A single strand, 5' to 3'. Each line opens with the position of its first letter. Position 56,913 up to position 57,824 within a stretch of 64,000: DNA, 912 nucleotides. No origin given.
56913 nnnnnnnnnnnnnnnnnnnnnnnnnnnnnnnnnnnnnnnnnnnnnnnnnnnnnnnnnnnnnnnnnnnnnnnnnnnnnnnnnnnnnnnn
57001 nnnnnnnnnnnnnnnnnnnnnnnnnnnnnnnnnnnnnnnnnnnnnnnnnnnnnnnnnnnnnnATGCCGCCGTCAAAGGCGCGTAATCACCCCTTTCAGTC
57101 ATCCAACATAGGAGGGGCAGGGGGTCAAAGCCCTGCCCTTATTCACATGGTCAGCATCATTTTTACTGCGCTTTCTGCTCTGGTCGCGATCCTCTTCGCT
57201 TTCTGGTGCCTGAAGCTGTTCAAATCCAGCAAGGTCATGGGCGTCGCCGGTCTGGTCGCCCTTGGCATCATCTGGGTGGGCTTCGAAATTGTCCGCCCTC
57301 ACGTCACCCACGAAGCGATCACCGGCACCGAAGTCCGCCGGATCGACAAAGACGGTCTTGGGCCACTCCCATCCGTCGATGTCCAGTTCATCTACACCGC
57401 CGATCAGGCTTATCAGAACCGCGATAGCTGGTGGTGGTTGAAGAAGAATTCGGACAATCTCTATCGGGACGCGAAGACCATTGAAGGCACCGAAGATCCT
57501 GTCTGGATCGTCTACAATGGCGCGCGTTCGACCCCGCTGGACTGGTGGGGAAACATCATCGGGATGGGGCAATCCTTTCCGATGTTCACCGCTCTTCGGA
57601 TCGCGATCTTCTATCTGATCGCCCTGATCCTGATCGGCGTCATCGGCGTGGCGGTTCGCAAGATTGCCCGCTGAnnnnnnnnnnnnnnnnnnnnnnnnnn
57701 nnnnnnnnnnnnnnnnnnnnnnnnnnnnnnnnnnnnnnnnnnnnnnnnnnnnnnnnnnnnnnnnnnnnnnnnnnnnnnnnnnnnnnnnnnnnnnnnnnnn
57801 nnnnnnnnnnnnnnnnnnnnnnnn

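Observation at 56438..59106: Phage-borne terD / 2-TM protein / terB / terC cassette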

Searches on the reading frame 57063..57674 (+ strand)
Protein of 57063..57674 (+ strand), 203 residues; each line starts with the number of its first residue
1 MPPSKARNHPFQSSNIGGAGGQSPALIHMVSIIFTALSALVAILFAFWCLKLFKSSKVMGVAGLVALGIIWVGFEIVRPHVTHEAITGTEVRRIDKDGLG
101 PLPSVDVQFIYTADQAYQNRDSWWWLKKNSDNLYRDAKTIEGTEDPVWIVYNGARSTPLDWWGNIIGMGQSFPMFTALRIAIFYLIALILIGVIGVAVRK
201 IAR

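Call 3: search_protein_families(library=pfam, proteins=[window:57063-57674:+], max_evalue=0.01)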
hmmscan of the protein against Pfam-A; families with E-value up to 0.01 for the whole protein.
window:57063-57674:+ (203 aa): 1 family
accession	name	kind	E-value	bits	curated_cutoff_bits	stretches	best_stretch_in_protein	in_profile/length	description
PF07509.16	DUF1523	-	5.6e-07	29.5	23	1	61-194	7-169/176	Protein of unknown function (DUF1523)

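Call 4: search_protein_families(library=ncbifam, proteins=[window:57063-57674:+], max_evalue=0.01)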
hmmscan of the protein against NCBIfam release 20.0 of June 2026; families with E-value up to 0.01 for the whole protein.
window:57063-57674:+ (203 aa): 0 families

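Call 5: search_protein_families(library=phrogs, proteins=[window:57063-57674:+], max_evalue=0.001)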
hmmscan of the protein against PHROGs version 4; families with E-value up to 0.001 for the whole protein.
window:57063-57674:+ (203 aa): 0 families

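Call 13: search_dna_similar(query=window:57150-57674:+, collection=phages, mode=protein, max_rows=30, max_evalue=0.01)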
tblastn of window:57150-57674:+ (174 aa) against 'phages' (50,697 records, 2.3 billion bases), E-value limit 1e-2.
No match.

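Call 17: find_related_loci(query=window:57147-57674:+, collection=viral_contigs, flank=6000)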
Query window:57147-57674:+ (175 aa) in viral_contigs; peptide patterns used: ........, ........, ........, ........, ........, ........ (x = any residue, [..] = any of these).
6 stretches matched a pattern, but none encodes a relative of the query by tblastn (E <= 1e-3).

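Call 18: find_homologous_proteins(query=window:57147-57674:+, max_evalue=0.001)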
Query window:57147-57674:+ (175 aa): 3 proteins with E <= 0.001 among 473 candidates.
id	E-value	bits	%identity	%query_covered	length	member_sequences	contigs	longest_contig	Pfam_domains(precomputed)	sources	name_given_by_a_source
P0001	5.0e-112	390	100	100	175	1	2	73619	PF07509.17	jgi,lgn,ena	-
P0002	2.1e-80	287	72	100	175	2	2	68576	PF07509.17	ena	-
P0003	2.4e-50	189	57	90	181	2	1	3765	-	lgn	-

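Call 19: find_encoding_contigs(protein=P0002, flank=10000, max_places=4)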
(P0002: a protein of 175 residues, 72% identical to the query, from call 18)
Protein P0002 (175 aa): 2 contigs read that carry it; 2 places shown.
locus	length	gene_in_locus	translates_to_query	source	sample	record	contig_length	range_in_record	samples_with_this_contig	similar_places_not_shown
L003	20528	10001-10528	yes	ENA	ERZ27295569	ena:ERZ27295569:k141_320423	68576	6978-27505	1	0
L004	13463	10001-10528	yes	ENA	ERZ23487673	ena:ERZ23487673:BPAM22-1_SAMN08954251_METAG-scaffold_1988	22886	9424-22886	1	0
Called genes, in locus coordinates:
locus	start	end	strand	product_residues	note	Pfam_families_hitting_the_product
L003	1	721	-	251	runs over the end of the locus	-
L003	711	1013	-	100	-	-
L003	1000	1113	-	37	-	-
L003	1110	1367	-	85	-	-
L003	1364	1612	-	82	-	-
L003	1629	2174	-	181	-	-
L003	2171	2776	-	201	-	PF10073:GapR_DNA-bd (weak)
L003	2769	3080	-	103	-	-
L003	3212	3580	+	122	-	PF03692:CxxCxxCC (weak)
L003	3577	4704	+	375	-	PF12684:DUF3799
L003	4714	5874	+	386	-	PF13479:AAA_24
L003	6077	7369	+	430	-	-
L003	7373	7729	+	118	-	-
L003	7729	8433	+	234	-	PF12843:QSregVF_b (weak)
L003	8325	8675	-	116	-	-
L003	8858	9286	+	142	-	-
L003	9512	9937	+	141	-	PF02342:TerD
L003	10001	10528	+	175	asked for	PF07509:DUF1523 (weak)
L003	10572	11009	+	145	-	PF05099:TerB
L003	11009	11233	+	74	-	-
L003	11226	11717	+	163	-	PF11672:DUF3268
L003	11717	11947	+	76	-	-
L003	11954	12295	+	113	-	-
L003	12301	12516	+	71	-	-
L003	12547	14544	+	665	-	PF26675:DUF8224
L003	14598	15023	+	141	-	-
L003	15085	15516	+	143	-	PF13392:HNH_3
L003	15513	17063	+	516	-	PF07505:DUF5131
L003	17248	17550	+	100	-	-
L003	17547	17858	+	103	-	-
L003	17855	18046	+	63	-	-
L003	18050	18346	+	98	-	-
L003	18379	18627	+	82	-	-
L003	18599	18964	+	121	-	-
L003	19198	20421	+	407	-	-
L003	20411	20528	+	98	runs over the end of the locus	-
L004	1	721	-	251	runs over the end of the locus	-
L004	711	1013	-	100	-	-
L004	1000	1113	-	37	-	-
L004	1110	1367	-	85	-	-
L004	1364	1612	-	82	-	-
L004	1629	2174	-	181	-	-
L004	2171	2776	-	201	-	PF10073:GapR_DNA-bd (weak)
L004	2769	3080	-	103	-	-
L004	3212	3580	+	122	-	PF03692:CxxCxxCC (weak)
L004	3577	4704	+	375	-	PF12684:DUF3799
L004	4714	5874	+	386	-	PF13479:AAA_24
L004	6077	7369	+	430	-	-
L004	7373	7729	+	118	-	-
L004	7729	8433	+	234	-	PF12843:QSregVF_b (weak)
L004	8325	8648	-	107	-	-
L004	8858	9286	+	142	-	-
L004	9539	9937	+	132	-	PF02342:TerD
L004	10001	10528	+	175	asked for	PF07509:DUF1523 (weak)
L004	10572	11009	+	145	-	PF05099:TerB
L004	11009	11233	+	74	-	-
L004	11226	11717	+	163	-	PF11672:DUF3268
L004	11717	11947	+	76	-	-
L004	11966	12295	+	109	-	-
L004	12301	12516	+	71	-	-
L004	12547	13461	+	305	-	?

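Call 20: find_encoding_contigs(protein=P0003, flank=10000, max_places=4)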
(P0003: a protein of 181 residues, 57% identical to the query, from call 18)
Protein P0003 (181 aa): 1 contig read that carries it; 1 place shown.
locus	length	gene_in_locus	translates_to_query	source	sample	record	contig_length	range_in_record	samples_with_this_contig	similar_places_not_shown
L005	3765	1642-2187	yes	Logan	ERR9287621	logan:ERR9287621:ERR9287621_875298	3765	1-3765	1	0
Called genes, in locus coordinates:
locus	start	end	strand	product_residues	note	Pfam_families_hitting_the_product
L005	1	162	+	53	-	?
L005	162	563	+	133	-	-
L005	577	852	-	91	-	-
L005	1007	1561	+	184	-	PF02342:TerD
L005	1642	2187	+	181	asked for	-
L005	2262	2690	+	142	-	PF05099:TerB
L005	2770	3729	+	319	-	PF03741:TerC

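Call 38: predict_structure(alignment_id=A1)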
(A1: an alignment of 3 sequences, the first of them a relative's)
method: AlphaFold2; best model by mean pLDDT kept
length: 175 residues; sequences in the alignment: 3
mean_pLDDT: 50.8   pTM: 0.33
mean pLDDT of the five models: 50.8, 49.0, 48.8, 47.7, 47.5
residues with pLDDT >= 90: 0; 70-90: 48; 50-70: 27; < 50: 100
segments of 3 or more residues with pLDDT < 50: 51-149
pLDDT, mean of each block of 10 residues (from residue 1): 65 80 74 79 67 35 36 33 35 39 33 38 33 35 42 63 72 59
secondary structure, 60 per line:
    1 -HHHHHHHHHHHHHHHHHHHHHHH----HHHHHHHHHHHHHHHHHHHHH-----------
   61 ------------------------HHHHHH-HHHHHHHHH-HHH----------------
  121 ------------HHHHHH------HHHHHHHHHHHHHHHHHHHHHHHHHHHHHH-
elements in order: H2-24 H29-49 H85-90 H92-100 H133-138 H145-174

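Call 39: search_protein_representatives(alignment_id=A1)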
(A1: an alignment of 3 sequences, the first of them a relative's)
Query: 3 sequences, 175 profile positions. Proteins with E-value up to 0.001 (for the whole library): 59; up to 1e-10: 25; up to 1e-30: 2. The best 59 are listed.
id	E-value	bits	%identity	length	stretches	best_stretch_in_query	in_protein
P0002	2.3e-100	349.8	-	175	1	1-175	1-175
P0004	1.3e-34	135.7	-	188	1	3-168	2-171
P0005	3.8e-24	101.6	-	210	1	10-172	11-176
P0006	3.9e-24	101.6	-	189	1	3-169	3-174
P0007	3.1e-20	88.9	-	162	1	30-142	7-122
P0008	3.4e-19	85.5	-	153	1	32-141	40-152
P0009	3.5e-19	85.4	-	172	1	2-166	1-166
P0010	4.0e-19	85.3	-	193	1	11-173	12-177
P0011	2.5e-18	82.7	-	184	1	7-172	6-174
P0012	1.0e-17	80.7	-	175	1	14-169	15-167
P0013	1.3e-17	80.4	-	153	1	8-115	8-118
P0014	2.7e-17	79.3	-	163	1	8-113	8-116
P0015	2.8e-17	79.3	-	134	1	58-172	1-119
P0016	3.9e-17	78.8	-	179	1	28-142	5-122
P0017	5.1e-17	78.4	-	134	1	3-110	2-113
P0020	1.2e-14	70.7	-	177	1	1-172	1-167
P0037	6.8e-07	45.4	-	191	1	3-174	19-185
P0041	2.4e-06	43.6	-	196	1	3-167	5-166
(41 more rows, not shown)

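Call 41: find_homologous_proteins(query=A2, max_evalue=0.001)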
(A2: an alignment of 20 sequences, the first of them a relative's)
Query A2 (20 sequences) (175 aa, profile of the alignment): 6 proteins with E <= 0.001 among 8000 candidates.
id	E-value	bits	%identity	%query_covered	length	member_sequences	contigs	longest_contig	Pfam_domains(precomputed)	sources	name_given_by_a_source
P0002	5.3e-63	230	72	100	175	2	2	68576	PF07509.17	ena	-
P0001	6.3e-63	229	100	100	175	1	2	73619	PF07509.17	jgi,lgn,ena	-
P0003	4.4e-57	210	57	90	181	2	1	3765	-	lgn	-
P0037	9.5e-50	187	30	93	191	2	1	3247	PF07509.17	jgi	jgi:hypothetical protein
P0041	6.0e-46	174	28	47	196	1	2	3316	-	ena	-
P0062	2.4e-14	71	-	-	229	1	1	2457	PF07509.17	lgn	-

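Call 42: find_encoding_contigs(protein=P0037, flank=5000, max_places=3)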
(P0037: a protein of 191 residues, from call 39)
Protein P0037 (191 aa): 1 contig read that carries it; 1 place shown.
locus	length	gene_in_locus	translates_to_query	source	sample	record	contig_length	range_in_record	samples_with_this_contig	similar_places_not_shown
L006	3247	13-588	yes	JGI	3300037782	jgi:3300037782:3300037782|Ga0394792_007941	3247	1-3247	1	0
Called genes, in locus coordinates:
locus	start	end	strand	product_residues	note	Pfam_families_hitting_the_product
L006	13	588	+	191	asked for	PF07509:DUF1523 (weak)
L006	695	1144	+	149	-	PF05099:TerB (weak)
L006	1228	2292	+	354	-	PF01699:Na_Ca_ex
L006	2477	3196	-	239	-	PF03389:MobA_MobL, PF03432:Relaxase (weak)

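Call 43: find_encoding_contigs(protein=P0041, flank=5000, max_places=3)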
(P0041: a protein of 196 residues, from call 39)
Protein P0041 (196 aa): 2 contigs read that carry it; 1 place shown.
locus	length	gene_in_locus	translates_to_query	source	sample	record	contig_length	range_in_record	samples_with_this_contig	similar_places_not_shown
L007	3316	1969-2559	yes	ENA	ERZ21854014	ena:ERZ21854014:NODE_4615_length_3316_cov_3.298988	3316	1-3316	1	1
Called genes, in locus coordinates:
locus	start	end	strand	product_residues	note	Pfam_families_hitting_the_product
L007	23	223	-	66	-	-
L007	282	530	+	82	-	PF01402:RHH_1 (faint)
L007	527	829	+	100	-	PF05016:ParE_toxin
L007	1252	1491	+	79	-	-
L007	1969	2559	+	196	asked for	-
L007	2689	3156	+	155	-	PF05099:TerB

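Call 44: find_encoding_contigs(protein=P0004, flank=5000, max_places=3)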
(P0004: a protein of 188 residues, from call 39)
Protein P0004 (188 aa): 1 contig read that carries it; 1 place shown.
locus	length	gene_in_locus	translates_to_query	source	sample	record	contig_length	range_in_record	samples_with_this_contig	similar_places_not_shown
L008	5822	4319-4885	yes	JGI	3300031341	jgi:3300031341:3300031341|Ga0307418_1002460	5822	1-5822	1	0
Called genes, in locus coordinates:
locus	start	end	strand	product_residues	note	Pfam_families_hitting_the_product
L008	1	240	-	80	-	?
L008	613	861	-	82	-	PF00839:Cys_rich_FGFR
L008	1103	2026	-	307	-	PF11453:DUF2950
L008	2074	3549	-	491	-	PF11737:DUF3300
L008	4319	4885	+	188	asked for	PF07509:DUF1523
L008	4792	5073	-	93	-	-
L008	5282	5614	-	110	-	-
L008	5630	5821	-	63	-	?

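Call 48: find_related_loci(query=A3, collection=genome_contigs, flank=6000)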
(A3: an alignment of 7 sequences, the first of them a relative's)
Query A3 (175 aa) in genome_contigs; peptide patterns used: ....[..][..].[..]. (x = any residue, [..] = any of these).
144 stretches matched a pattern; 113 encode a relative of the query (tblastn E <= 1e-3); the best 80 are kept; 80 distinct loci.
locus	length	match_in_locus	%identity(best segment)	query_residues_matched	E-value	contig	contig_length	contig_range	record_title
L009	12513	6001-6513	36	2-171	2e-27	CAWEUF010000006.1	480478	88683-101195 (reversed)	MAG: uncultured Alphaproteobacteria bacterium isolate MFD04935.bin.2.121 genome assembly, contig: contig_3121, whole gen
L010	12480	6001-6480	37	2-162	2e-26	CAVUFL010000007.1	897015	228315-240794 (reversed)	MAG: uncultured Alphaproteobacteria bacterium isolate MFD04944.bin.2.107 genome assembly, contig: contig_31319, whole ge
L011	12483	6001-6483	36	2-162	2e-26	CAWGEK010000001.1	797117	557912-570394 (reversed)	MAG: uncultured Alphaproteobacteria bacterium isolate MFD02242.bin.2.108 genome assembly, contig: contig_1022, whole gen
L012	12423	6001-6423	42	26-162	3e-26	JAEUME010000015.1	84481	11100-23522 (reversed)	MAG: Hyphomicrobium sp. isolate new MAG-139 k141_2993400, whole genome shotgun sequence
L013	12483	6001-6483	36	2-162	3e-26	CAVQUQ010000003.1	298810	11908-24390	MAG: uncultured Alphaproteobacteria bacterium isolate MFD10007.bin.2.1 genome assembly, contig: contig_11247, whole geno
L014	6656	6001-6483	36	2-162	5e-26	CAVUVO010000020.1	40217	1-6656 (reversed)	MAG: uncultured Alphaproteobacteria bacterium isolate MFD05567.bin.2.64 genome assembly, contig: contig_43315, whole gen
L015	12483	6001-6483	37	2-162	6e-26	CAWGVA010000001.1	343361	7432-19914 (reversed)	MAG: uncultured Alphaproteobacteria bacterium isolate MFD09018.bin.1.47 genome assembly, contig: contig_10045, whole gen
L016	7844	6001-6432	38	26-164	2e-25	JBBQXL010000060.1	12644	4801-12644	MAG: Hyphomicrobiales bacterium isolate Co_metawrap_2110 Cmw_2110_k141_20851645_length_12644_cov_16.9949, whole genome s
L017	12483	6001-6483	35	2-162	2e-25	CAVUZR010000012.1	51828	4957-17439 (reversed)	MAG: uncultured Alphaproteobacteria bacterium isolate MFD05513.bin.1.41 genome assembly, contig: contig_3082, whole geno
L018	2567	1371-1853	36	2-162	2e-25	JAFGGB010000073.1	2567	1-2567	MAG: Deltaproteobacteria bacterium isolate Zod_Metabat.1365 k87_3351163, whole genome shotgun sequence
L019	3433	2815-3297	35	2-162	2e-25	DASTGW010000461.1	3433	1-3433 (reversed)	MAG TPA_asm: Terriglobales bacterium isolate SMAG_U40 k141_1618677, whole genome shotgun sequence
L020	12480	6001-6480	35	2-162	2e-25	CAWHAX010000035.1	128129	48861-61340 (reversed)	MAG: uncultured Alphaproteobacteria bacterium isolate MFD04967.bin.3.101 genome assembly, contig: contig_9837, whole gen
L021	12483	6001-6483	36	2-162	3e-25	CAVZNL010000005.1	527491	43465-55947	MAG: uncultured Alphaproteobacteria bacterium isolate MFD05747.bin.2.162 genome assembly, contig: contig_5858, whole gen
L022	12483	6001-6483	35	2-162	4e-25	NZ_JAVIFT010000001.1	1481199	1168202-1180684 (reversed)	Hyphomicrobium sp. LHD-15 LHD.15_ctg001, whole genome shotgun sequence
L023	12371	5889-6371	37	2-162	5e-25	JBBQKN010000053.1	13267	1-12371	MAG: Hyphomicrobiales bacterium isolate Co_metawrap_586 Cmw_586_k141_5060120_length_13267_cov_12.9927, whole genome shot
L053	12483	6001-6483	36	2-162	1e-23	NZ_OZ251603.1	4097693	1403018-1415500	Hyphomicrobium sp. 1Nfss2.1 chromosome HNF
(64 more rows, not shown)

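Call 51: search_protein_families(library=pfam, proteins=[L053:2829-3653:+, L053:4131-5093:+, L053:5102-5863:+, L053:5986-6543:+, L053:6635-8128:-, L053:8264-9616:+, L006:695-1144:+, L006:1228-2292:+, L007:2689-3156:+, L005:2262-2690:+], max_evalue=0.001)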
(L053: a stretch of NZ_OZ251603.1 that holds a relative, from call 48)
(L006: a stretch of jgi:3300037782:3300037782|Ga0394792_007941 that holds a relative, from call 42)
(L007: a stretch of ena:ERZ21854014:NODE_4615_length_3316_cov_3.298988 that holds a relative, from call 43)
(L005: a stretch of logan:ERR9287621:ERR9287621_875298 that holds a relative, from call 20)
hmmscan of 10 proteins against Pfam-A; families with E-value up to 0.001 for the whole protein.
L053:2829-3653:+ (274 aa): 0 families

L053:4131-5093:+ (320 aa): 1 family
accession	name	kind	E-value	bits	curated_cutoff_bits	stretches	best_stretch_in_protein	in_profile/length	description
PF01557.24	FAA_hydrolase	-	9.1e-45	153.4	23.9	1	134-320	30-214/214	Fumarylacetoacetate (FAA) hydrolase C-terminal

L053:5102-5863:+ (253 aa): 1 family
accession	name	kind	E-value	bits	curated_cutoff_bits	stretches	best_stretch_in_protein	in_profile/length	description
PF04199.19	Cyclase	-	8.9e-36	123.7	23.1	1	4-181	1-141/142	Putative cyclase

L053:5986-6543:+ (185 aa): 1 family
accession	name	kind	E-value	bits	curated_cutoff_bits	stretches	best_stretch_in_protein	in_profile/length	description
PF07509.16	DUF1523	-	3.3e-06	27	23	1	32-148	6-144/176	Protein of unknown function (DUF1523)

L053:6635-8128:- (497 aa): 2 families
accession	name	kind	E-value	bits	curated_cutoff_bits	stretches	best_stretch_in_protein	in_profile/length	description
PF00370.27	FGGY_N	-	2.9e-71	240.4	28.8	1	4-249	1-245/245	FGGY family of carbohydrate kinases, N-terminal domain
PF02782.22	FGGY_C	-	1.4e-34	120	27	1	260-448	3-197/198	FGGY family of carbohydrate kinases, C-terminal domain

L053:8264-9616:+ (450 aa): 2 families
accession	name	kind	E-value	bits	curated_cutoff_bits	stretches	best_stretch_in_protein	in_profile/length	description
PF07690.21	MFS_1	-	1.6e-15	57.3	33.4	1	32-395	3-341/347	Major Facilitator Superfamily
PF13000.13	Acatn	-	1.4e-12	47.4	23.7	1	30-116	5-89/546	Acetyl-coenzyme A transporter 1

L006:695-1144:+ (149 aa): 1 family
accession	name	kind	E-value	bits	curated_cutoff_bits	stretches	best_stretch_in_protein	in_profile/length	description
PF05099.18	TerB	-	4.9e-07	30.5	24.4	1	27-136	2-109/118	Tellurite resistance protein TerB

L006:1228-2292:+ (354 aa): 1 family
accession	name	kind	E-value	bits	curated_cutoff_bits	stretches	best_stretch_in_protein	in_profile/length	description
PF01699.29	Na_Ca_ex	-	9.2e-29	100.8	24.9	2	201-347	3-150/151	Sodium/calcium exchanger protein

L007:2689-3156:+ (155 aa): 2 families
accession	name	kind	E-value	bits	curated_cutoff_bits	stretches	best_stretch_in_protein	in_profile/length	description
PF05099.18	TerB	-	2.6e-10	41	24.4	1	24-142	3-116/118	Tellurite resistance protein TerB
PF04391.17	DUF533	-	0.0008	19.4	29.6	0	24-83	72-135/178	Protein of unknown function (DUF533)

L005:2262-2690:+ (142 aa): 1 family
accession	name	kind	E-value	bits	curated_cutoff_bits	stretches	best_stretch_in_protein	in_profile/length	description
PF05099.18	TerB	-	5.9e-09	36.7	24.4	1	28-141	4-112/118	Tellurite resistance protein TerB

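Call 53: find_encoding_contigs(protein=P0012, flank=5000, max_places=3)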
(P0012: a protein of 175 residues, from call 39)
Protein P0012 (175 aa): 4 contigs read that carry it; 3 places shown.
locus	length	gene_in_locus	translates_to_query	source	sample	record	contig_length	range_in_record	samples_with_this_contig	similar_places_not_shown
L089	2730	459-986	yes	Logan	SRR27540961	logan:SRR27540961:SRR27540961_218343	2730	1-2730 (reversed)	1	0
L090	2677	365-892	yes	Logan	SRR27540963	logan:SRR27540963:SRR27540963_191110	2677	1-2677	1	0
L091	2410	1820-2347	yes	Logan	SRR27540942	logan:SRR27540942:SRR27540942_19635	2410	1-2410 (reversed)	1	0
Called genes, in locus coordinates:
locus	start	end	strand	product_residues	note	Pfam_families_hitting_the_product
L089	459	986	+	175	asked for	PF07509:DUF1523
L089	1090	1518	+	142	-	PF05099:TerB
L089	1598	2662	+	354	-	PF01699:Na_Ca_ex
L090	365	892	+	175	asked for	PF07509:DUF1523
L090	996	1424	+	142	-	PF05099:TerB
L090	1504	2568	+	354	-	PF01699:Na_Ca_ex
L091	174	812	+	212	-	-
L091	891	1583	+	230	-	PF05099:TerB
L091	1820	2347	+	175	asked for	PF07509:DUF1523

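Call 54: find_encoding_contigs(protein=P0009, flank=5000, max_places=3)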
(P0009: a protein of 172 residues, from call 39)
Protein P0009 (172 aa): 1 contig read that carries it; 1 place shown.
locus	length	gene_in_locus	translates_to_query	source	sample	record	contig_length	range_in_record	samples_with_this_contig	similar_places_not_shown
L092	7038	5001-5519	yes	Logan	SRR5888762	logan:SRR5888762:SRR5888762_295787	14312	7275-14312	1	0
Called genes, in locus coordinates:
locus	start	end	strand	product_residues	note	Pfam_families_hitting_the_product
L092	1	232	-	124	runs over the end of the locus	-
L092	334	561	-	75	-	-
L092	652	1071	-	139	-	-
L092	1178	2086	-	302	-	-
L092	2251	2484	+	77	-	-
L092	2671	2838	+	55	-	-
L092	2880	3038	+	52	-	PF04957:RMF (weak)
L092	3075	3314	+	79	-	-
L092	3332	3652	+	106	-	PF20274:cREC_REC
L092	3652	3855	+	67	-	-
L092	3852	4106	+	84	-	-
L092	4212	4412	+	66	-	-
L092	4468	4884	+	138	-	-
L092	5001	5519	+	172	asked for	PF07509:DUF1523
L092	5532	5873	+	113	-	-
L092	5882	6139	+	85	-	-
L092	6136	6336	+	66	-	-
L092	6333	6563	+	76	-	-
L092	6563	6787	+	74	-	-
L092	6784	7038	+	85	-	?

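Call 56: search_protein_families(library=padloc, proteins=[window:57147-57674:+], max_evalue=0.01)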
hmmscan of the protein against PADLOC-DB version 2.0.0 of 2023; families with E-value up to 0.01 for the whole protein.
window:57147-57674:+ (175 aa): 0 families

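Call 57: search_dna_similar(query=window:57147-57674:+, collection=plasmids, mode=protein, max_evalue=0.001, max_rows=30)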
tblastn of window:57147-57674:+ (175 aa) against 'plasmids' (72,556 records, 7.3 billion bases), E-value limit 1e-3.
Records with a match: 3; places in all: 3; records where one place covers at least 80% of the query: 0.
Best place of each record, by identity: <60% 3.
By first word of the organism name: Pasteurella 3.
By predicted mobility (MOB-suite, as given by PLSDB): non-mobilizable 3.
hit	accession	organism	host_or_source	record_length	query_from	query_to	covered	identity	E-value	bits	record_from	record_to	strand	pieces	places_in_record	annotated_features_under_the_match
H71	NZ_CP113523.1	Pasteurella multocida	rabbit,mixed culture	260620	41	140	57%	29.9%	3e-4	47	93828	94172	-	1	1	DUF1523 family protein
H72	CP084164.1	Pasteurella multocida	rabbit,mixed culture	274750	41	140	57%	29.9%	3e-4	47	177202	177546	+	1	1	DUF1523 family protein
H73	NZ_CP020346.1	Pasteurella multocida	Oryctolagus cuniculus,lung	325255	41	140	57%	29.9%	3e-4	47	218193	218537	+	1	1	DUF1523 family protein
